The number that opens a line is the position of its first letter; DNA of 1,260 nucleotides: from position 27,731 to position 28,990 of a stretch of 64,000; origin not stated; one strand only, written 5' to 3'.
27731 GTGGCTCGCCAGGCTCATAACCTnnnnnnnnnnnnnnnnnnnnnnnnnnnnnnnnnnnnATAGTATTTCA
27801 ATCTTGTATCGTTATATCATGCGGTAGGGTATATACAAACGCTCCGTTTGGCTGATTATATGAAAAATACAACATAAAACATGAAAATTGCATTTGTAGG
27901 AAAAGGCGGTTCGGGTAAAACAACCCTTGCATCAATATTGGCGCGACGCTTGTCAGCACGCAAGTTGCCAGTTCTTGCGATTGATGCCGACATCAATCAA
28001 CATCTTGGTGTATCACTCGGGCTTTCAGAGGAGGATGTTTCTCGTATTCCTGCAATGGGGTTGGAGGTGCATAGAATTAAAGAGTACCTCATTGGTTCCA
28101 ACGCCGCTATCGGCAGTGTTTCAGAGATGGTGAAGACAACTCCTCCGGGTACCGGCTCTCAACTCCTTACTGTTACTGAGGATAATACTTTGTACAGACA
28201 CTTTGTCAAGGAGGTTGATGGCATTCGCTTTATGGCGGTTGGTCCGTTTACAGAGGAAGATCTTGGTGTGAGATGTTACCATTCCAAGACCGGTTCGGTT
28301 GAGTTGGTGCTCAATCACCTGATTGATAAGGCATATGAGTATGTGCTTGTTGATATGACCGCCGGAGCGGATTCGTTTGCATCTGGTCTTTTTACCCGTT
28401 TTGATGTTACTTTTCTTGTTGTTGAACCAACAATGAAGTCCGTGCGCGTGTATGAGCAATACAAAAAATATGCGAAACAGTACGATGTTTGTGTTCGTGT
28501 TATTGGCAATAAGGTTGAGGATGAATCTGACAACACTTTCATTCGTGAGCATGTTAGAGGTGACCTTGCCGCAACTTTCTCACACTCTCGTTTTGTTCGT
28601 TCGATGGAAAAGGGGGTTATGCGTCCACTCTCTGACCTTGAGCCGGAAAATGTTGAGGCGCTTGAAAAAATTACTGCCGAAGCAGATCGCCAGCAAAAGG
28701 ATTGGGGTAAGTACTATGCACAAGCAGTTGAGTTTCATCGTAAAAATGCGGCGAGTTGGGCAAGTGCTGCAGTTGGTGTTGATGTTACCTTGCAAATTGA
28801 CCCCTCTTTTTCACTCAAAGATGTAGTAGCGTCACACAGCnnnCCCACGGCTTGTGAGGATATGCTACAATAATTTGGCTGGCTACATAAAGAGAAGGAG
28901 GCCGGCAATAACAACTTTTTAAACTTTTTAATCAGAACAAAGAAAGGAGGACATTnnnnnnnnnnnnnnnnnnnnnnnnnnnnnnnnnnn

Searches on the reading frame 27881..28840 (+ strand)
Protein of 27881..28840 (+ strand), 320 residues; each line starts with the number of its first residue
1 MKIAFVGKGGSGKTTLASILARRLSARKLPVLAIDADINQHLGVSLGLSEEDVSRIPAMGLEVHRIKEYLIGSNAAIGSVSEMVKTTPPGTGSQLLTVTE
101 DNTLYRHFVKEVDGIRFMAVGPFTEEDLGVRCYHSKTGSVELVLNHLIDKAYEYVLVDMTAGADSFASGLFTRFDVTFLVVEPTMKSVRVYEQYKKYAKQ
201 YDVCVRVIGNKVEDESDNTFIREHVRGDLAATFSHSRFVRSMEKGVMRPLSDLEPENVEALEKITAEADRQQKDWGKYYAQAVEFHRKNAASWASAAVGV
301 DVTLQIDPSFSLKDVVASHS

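Call 55: search_protein_families(library=pfam, proteins=[window:27881-28840:+], max_evalue=0.00001)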
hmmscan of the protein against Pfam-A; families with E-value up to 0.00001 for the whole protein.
window:27881-28840:+ (320 aa): 4 families
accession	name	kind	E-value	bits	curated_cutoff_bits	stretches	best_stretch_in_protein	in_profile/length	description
PF01656.29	CbiA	-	1.3e-09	38.5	25.4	1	7-225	6-96/125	CobQ/CobB/MinD/ParA nucleotide binding domain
PF13614.12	AAA_31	-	5.7e-08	33.3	27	1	7-72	9-75/177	AAA domain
PF06564.18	CBP_BcsQ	-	5.4e-06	26.5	21.3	0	110-188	74-152/234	Cellulose biosynthesis protein BcsQ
PF10609.15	ParA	-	6.8e-06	26.1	27.1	0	6-39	10-43/246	NUBPL iron-transfer P-loop NTPase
